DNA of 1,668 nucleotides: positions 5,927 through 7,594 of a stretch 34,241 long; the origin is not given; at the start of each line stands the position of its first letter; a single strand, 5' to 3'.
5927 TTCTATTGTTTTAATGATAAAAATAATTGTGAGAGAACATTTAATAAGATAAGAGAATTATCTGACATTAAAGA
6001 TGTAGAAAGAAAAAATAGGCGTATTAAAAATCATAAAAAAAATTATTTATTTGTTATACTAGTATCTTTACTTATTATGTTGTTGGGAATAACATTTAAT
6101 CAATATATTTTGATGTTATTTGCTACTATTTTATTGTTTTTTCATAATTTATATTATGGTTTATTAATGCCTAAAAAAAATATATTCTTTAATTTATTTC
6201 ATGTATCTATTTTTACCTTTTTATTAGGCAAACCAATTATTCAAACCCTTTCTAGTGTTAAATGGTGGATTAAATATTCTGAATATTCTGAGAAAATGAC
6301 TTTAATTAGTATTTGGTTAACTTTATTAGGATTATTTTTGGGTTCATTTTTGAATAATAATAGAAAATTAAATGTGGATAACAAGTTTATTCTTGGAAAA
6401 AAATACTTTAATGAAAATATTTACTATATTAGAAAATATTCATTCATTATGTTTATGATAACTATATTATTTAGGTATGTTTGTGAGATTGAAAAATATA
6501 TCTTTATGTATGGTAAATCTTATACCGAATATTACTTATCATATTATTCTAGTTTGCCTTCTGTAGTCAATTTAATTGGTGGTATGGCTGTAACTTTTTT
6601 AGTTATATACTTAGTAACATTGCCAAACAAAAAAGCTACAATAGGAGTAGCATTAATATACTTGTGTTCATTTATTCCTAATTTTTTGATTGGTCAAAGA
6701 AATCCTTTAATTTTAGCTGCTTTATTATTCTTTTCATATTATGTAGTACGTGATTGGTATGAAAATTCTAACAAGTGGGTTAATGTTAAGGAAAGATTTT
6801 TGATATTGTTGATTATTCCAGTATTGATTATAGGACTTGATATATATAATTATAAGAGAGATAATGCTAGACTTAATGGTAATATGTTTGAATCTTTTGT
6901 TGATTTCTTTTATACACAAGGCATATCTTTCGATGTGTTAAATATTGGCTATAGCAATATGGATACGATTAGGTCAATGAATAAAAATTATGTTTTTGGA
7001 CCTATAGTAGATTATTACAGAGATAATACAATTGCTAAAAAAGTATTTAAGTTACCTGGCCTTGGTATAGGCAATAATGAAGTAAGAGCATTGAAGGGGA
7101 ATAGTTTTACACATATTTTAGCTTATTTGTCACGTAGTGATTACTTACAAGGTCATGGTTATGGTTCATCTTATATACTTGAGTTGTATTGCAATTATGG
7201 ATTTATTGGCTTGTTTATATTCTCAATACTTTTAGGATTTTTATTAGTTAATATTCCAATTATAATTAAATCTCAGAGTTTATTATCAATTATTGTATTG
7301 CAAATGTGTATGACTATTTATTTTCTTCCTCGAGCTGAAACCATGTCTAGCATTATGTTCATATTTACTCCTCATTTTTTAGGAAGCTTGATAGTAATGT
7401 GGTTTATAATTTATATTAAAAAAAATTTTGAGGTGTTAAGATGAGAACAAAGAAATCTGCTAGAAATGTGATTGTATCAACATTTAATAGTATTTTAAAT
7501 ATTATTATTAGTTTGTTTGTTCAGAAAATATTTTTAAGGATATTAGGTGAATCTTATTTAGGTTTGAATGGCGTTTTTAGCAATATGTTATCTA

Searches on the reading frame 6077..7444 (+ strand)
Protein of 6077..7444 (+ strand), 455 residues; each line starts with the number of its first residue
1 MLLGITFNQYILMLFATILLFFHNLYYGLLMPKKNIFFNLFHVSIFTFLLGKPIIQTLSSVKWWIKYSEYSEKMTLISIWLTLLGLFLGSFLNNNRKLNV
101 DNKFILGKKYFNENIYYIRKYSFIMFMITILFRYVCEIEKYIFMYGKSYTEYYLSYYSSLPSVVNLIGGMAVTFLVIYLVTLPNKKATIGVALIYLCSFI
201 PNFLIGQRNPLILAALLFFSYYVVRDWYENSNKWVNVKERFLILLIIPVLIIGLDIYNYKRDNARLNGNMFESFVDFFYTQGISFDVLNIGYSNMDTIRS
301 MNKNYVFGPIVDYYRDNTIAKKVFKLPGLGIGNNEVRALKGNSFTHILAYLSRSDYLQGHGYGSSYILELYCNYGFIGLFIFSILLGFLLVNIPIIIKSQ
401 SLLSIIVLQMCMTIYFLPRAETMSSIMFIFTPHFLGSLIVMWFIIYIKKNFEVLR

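Call 8: search_protein_families(library=pfam, proteins=[window:6077-7444:+], max_evalue=0.001)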
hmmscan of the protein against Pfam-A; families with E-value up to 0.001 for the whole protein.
window:6077-7444:+ (455 aa): 1 family
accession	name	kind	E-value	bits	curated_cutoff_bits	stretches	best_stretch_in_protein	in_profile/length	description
PF14296.11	O-ag_pol_Wzy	-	1.8e-86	291.1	26.6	1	2-448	14-465/468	O-antigen polysaccharide polymerase Wzy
